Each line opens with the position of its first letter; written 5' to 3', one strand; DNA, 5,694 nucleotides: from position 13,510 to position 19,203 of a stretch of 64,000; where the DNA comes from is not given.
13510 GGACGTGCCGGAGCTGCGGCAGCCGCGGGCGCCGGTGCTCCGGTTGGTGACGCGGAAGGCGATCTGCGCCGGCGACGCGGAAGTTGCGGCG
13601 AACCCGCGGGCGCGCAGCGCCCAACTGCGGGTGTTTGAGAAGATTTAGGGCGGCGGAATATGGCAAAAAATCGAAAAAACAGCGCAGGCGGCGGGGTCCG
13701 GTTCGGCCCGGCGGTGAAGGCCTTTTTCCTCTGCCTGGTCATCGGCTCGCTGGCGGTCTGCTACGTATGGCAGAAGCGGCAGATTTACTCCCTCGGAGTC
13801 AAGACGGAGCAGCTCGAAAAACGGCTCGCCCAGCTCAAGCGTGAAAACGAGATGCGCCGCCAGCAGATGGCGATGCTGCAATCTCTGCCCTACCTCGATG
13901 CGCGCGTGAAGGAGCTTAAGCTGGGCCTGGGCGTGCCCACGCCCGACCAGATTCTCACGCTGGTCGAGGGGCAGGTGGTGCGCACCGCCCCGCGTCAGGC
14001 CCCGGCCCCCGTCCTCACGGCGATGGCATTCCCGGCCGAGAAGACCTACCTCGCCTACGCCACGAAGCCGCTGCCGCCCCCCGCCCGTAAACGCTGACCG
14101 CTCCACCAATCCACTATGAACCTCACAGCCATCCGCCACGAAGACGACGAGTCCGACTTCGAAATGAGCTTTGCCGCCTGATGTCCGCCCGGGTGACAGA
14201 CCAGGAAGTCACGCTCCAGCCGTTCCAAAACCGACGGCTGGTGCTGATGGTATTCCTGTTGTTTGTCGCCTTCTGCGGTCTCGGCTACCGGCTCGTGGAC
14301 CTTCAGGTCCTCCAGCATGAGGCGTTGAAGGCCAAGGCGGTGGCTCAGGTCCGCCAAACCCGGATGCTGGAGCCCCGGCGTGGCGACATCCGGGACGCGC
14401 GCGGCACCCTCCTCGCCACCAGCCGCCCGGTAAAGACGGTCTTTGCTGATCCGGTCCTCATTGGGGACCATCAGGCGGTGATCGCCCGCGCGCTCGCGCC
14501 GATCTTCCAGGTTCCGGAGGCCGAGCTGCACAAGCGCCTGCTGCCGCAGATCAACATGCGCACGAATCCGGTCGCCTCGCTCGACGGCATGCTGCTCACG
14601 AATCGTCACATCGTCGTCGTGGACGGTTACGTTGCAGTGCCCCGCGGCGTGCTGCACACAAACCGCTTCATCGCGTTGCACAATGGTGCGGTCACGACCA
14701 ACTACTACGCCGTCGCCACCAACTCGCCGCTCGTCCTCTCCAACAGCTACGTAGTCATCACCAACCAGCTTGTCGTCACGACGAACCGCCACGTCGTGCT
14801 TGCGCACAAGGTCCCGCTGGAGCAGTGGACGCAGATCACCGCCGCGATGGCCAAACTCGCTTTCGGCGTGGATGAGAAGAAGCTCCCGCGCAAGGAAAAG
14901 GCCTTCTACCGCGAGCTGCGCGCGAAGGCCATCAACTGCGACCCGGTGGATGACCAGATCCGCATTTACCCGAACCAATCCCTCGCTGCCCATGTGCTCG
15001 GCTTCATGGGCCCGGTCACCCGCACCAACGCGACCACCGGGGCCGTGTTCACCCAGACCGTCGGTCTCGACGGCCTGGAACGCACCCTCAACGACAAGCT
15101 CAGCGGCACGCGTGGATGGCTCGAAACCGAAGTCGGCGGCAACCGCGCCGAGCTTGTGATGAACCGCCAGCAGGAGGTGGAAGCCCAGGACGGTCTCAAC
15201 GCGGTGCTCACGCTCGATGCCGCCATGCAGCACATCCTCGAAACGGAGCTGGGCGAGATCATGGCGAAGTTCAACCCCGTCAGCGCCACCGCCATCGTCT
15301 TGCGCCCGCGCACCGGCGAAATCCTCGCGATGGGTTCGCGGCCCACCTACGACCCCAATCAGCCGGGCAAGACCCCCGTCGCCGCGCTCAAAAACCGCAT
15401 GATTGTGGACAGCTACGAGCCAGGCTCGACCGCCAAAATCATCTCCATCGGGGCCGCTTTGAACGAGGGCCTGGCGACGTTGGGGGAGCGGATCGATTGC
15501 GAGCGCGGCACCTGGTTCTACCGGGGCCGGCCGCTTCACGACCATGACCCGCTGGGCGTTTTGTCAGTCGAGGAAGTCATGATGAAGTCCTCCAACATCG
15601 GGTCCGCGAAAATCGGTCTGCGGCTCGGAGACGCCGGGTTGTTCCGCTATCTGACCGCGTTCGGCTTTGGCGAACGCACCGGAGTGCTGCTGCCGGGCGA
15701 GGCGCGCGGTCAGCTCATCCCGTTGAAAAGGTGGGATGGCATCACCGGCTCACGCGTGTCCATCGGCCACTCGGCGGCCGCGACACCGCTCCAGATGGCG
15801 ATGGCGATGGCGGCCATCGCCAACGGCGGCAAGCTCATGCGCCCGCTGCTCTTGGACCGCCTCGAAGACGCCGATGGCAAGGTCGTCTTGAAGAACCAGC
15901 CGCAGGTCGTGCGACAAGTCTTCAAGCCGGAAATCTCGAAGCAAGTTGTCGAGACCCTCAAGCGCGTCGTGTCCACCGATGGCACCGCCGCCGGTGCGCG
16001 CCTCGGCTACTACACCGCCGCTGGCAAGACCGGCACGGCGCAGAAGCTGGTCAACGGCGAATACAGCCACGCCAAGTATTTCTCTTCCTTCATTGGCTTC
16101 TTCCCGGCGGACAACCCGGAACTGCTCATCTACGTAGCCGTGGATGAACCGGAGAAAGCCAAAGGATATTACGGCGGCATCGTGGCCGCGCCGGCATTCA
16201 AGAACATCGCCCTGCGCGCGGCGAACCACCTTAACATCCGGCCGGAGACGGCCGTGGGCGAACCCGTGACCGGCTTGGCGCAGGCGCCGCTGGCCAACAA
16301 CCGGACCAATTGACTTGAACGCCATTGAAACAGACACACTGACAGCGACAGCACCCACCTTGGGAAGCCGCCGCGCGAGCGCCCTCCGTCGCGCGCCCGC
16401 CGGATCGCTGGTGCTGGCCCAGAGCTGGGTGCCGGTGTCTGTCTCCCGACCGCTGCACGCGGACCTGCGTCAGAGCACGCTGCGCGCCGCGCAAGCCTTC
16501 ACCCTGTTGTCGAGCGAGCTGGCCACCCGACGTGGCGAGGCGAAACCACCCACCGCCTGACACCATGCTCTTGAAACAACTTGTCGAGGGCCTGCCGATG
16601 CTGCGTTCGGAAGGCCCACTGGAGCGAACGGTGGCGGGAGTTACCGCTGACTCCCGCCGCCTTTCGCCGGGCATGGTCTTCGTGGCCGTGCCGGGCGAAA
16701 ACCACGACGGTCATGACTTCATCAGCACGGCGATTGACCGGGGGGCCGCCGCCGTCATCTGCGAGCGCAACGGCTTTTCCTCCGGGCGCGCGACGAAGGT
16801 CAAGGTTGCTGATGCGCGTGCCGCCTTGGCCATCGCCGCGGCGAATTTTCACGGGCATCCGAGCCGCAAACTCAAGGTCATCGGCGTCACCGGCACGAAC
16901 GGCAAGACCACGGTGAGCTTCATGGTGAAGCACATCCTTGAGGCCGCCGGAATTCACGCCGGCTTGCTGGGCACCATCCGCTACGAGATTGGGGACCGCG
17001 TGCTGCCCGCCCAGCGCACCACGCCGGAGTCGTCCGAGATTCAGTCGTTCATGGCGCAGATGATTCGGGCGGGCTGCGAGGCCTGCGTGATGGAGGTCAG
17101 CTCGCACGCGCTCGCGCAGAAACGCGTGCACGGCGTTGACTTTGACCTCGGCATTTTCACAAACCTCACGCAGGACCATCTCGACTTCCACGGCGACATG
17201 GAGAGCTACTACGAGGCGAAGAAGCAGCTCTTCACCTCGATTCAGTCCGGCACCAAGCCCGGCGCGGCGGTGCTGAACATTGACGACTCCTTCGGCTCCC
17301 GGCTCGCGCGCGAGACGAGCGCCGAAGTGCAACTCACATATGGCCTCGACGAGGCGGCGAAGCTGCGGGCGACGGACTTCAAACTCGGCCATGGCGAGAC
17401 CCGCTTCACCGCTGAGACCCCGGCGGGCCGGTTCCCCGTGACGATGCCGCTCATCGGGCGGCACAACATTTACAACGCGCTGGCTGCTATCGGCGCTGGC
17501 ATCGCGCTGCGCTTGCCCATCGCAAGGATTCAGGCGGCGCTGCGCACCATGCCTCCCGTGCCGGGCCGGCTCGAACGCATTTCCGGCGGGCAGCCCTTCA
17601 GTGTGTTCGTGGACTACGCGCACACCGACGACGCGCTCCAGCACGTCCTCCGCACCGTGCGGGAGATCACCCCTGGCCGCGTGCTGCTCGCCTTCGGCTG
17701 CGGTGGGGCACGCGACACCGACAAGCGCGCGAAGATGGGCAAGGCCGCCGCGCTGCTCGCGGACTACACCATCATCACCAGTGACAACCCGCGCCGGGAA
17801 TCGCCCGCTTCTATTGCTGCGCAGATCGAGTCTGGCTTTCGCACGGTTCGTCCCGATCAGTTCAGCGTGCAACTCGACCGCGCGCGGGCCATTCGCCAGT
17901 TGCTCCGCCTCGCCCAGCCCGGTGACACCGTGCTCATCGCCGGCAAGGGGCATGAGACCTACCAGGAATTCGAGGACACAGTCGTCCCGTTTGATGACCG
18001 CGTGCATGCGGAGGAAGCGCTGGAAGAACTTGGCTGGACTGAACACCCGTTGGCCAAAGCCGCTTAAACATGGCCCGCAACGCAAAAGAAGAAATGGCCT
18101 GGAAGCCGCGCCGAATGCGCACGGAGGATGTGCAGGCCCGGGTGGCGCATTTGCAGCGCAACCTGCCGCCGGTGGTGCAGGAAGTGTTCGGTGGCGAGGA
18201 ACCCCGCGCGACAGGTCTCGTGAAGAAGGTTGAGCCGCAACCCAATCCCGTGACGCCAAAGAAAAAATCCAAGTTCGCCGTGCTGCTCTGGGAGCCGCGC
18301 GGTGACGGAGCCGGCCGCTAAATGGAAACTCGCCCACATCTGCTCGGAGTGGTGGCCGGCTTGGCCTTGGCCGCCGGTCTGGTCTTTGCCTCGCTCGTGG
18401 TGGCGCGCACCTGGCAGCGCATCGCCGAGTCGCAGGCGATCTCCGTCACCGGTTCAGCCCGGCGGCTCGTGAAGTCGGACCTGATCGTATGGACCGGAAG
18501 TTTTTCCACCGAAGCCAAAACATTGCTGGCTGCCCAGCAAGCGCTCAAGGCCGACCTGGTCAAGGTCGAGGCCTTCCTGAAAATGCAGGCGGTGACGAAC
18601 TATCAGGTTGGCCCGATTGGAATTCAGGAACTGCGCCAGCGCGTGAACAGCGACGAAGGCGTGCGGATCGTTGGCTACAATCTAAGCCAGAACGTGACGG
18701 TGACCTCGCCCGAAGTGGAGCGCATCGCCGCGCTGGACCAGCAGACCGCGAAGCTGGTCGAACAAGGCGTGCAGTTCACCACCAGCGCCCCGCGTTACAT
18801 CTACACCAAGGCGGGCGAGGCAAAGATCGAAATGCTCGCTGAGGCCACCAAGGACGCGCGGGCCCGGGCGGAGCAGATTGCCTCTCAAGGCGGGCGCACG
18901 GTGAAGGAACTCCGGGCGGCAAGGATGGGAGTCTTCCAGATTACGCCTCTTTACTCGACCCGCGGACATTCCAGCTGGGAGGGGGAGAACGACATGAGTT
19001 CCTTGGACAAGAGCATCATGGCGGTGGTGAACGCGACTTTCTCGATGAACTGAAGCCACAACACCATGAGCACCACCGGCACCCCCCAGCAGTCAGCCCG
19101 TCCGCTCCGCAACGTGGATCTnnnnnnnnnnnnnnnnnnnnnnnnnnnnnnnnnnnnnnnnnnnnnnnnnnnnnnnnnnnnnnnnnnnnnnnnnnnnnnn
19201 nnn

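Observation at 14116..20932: Every gap between canonical dcw genes is filled by a translationally coupled small ORF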

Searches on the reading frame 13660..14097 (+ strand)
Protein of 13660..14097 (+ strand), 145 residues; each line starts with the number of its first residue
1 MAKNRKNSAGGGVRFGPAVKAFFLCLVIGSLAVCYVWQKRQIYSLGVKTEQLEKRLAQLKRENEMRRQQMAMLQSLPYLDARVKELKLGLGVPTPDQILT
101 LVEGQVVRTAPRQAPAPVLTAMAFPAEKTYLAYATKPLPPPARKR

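Call 4: search_protein_families(library=pfam, proteins=[window:13660-14097:+], max_evalue=1)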
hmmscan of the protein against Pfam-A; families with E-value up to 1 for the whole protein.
window:13660-14097:+ (145 aa): 5 families
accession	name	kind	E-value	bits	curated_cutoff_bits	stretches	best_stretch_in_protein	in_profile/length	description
PF04977.20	DivIC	-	0.0014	18.8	28.9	1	24-86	1-65/80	Septum formation initiator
PF05812.17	Herpes_BLRF2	-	0.1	13.2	25.8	1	48-75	3-30/119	Herpesvirus BLRF2 protein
PF13858.11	DUF4199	-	0.11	13.4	32.3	1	4-71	52-119/165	Protein of unknown function (DUF4199)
PF19579.4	FtsL_2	-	0.12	12.7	24.6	1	19-90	15-86/100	Bacteriodetes cell division protein (FtsL-like)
PF15817.10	TMEM40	-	0.18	12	27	1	22-48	52-78/120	Transmembrane protein 40 family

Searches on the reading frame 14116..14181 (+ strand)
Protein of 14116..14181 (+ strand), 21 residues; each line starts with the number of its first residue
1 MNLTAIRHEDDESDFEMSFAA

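Call 4: search_protein_families(library=pfam, proteins=[window:14116-14181:+], max_evalue=1)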
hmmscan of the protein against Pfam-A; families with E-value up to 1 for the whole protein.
window:14116-14181:+ (21 aa): 0 families

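Call 58: search_protein_families(library=ncbifam, proteins=[window:14116-14181:+], max_evalue=1)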
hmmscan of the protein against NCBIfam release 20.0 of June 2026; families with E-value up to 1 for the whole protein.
window:14116-14181:+ (21 aa): 0 families

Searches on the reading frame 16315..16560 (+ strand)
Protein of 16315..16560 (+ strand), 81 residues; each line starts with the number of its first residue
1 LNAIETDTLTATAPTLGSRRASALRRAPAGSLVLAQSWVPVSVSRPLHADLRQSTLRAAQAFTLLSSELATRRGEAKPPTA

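Call 4: search_protein_families(library=pfam, proteins=[window:16315-16560:+], max_evalue=1)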
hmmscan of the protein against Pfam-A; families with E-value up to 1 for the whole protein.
window:16315-16560:+ (81 aa): 0 families

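Call 58: search_protein_families(library=ncbifam, proteins=[window:16315-16560:+], max_evalue=1)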
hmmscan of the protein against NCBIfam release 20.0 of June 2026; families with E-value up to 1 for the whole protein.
window:16315-16560:+ (81 aa): 0 families

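Call 60: search_solved_structures(query=A7, max_evalue=1)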
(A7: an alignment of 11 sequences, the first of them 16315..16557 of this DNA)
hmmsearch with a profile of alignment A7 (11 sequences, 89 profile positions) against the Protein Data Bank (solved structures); distinct sequences matched with E-value up to 1: 1.
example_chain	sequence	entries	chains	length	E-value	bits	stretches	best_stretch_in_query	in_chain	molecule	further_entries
5opz_A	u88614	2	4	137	0.5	13.7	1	39-79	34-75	ChiX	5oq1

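Call 67: predict_structure(alignment_id=A7)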
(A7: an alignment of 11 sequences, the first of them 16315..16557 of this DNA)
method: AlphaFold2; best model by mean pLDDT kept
length: 81 residues; sequences in the alignment: 11
mean_pLDDT: 63.4   pTM: 0.30
mean pLDDT of the five models: 63.4, 61.3, 61.2, 60.4, 59.2
residues with pLDDT >= 90: 10; 70-90: 13; 50-70: 38; < 50: 20
segments of 3 or more residues with pLDDT < 50: 1-3, 15-20, 22-26
pLDDT, mean of each block of 10 residues (from residue 1): 49 47 49 57 62 87 90 66 53
secondary structure, 60 per line:
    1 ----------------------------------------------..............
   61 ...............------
elements in order: H47-75

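Call 70: list_cluster_members(proteins=[window:16315-16557:+, window:18070-18318:+, window:19066-19299:+, window:20771-20929:+, window:12153-12698:+, window:14116-14178:+])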
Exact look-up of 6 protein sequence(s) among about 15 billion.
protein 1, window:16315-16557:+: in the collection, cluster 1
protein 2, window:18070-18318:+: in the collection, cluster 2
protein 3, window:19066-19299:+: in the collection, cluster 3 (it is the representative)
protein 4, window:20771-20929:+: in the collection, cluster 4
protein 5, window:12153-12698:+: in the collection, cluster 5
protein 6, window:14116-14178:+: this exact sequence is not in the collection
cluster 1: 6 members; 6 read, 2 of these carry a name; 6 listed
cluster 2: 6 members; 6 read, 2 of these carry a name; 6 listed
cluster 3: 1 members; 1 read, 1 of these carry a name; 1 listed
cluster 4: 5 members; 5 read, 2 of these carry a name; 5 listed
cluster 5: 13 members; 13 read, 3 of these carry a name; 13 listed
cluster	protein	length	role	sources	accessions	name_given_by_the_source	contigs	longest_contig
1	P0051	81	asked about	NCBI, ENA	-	-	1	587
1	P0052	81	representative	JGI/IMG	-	hypothetical protein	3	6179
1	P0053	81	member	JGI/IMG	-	hypothetical protein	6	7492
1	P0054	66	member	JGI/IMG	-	-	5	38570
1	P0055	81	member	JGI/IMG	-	-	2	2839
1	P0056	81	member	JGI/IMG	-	-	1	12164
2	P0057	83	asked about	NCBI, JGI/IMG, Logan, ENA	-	hypothetical protein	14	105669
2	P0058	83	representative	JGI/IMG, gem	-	-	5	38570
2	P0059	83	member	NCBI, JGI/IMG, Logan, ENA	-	hypothetical protein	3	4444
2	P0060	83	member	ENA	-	-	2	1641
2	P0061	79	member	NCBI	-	-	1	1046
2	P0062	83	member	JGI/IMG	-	-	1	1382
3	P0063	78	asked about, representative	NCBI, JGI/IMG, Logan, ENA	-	hypothetical protein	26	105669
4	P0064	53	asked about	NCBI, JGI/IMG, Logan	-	hypothetical protein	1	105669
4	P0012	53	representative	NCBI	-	-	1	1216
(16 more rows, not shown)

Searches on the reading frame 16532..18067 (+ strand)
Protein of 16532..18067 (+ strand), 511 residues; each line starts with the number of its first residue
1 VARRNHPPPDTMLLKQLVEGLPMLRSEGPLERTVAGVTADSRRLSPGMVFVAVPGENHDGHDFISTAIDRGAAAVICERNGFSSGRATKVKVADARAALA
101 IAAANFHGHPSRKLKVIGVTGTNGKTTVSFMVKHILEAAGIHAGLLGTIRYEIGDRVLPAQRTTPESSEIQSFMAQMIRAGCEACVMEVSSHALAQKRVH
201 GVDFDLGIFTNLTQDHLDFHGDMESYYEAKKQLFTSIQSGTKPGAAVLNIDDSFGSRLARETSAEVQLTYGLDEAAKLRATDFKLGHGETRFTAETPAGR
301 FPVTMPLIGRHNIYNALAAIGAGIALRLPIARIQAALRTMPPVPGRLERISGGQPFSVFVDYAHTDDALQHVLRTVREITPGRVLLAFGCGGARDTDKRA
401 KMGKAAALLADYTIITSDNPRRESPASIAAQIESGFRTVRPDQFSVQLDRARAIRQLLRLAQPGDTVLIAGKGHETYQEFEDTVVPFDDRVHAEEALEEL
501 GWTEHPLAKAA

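Call 4: search_protein_families(library=pfam, proteins=[window:16532-18067:+], max_evalue=1)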
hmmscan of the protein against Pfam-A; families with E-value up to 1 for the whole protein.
window:16532-18067:+ (511 aa): 5 families
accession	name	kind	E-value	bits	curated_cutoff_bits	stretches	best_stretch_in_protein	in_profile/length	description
PF08245.18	Mur_ligase_M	-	1.1e-58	198.9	24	1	119-322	1-199/200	Mur ligase middle domain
PF02875.26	Mur_ligase_C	-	7.3e-32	111.3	28.4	1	345-473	1-127/127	Mur ligase, glutamate ligase domain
PF01225.30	Mur_ligase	-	1e-11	45.5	21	1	34-107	2-95/95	Mur ligase family, catalytic domain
PF07755.17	DUF1611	-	0.0049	16.7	25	1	104-148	5-49/201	Domain of unknown function (DUF1611_C) P-loop domain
PF02075.23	RuvC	-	0.11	12.8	22.2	1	86-137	72-128/148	Crossover junction endodeoxyribonuclease RuvC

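Call 6: find_related_loci(query=window:16565-18067:+, collection=genome_contigs, flank=10000)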
Query window:16565-18067:+ (500 aa) in genome_contigs; peptide patterns used: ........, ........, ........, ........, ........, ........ (x = any residue, [..] = any of these).
600 stretches matched a pattern (row limit reached: there are more); 588 encode a relative of the query (tblastn E <= 1e-3); the best 80 are kept; 80 distinct loci.
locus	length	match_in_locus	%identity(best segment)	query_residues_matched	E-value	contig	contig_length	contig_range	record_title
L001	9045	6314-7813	92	1-500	0e+0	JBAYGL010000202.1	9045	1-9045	MAG: Limisphaerales bacterium isolate SO_2016_GW1_124 scaffold14309_OW334_2016, whole genome shotgun sequence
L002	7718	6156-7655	90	1-500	0e+0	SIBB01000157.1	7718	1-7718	MAG: Pedosphaera sp. isolate Baikal-deep-G222 BACOMB-40M-C3597, whole genome shotgun sequence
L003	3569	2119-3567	90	1-483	0e+0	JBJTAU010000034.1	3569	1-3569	MAG: Limisphaerales bacterium isolate samp_4332_semibin_324 samp_4332_152745, whole genome shotgun sequence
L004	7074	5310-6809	84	1-500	0e+0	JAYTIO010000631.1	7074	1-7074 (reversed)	MAG: Pedosphaera sp. isolate GFS_2771 GFS_2771_630, whole genome shotgun sequence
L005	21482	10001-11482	67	1-493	0e+0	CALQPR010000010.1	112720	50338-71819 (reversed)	MAG: Pedosphaera parvula Ellin514 isolate HRS-HS6-bin-38 genome assembly, contig: HRS-HS6-C34, whole genome shotgun sequ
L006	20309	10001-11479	70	1-493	0e+0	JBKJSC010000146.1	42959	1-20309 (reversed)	MAG: Limisphaerales bacterium isolate ant_bin.560 k117_3315353, whole genome shotgun sequence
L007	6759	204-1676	68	1-491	0e+0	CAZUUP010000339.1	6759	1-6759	MAG TPA_asm: uncultured Akkermansia sp. isolate SRP150892_co1_86 genome assembly, contig: NODE_12253_length_6759_cov_6.9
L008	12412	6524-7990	67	1-489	0e+0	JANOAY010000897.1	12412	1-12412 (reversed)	MAG: Pedosphaera sp. isolate VAR_18_metabat_257_sub VAR_18_k141_1889921, whole genome shotgun sequence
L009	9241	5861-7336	66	1-491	0e+0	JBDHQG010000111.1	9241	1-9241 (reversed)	MAG: Limisphaerales bacterium isolate AS-MICRO-OLR.142 NODE_35549_length_9241_cov_3.128289, whole genome shotgun sequenc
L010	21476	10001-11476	67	1-492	0e+0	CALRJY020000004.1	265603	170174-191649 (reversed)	MAG: Chitinophaga pinensis isolate JJ-GEL11-19-2-m1-bin235 genome assembly, contig: JJ-R1525-126-C11, whole genome shotg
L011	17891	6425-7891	67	1-489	0e+0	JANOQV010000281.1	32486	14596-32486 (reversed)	MAG: Pedosphaera sp. isolate VAR_4_metabat_254_sub VAR_4_k141_4011524, whole genome shotgun sequence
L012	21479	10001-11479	68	1-493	0e+0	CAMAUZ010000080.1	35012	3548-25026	MAG: Akkermansia muciniphila isolate AH-24oct19-276 genome assembly, contig: AH-24oct19-C2493, whole genome shotgun sequ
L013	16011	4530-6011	67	1-497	0e+0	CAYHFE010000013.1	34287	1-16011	MAG TPA_asm: uncultured Verrucomicrobiota bacterium isolate ERP119702_co1_132 genome assembly, contig: NODE_1127_length_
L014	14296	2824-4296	68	1-491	0e+0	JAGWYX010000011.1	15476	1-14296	MAG: Verrucomicrobia bacterium isolate REEB50 contig-150_4716, whole genome shotgun sequence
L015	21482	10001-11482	64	1-492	0e+0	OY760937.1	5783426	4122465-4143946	MAG: Verrucomicrobiae bacterium isolate 066a7682-a1ac-48de-8761-1470dc9e5c3e genome assembly, chromosome: 1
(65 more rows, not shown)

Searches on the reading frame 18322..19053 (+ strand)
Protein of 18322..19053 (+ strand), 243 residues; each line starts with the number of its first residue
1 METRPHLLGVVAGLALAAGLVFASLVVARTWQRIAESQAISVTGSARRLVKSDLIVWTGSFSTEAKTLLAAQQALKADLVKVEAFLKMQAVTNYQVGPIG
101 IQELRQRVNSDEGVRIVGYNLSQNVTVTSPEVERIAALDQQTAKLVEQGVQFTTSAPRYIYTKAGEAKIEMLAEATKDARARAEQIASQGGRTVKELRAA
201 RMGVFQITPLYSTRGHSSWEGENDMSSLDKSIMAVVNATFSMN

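Call 4: search_protein_families(library=pfam, proteins=[window:18322-19053:+], max_evalue=1)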
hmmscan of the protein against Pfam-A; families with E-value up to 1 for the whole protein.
window:18322-19053:+ (243 aa): 1 family
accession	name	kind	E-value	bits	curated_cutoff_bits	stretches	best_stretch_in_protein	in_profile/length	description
PF04402.19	SIMPL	-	1.4e-24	88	25.2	1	40-205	1-161/205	Protein of unknown function (DUF541)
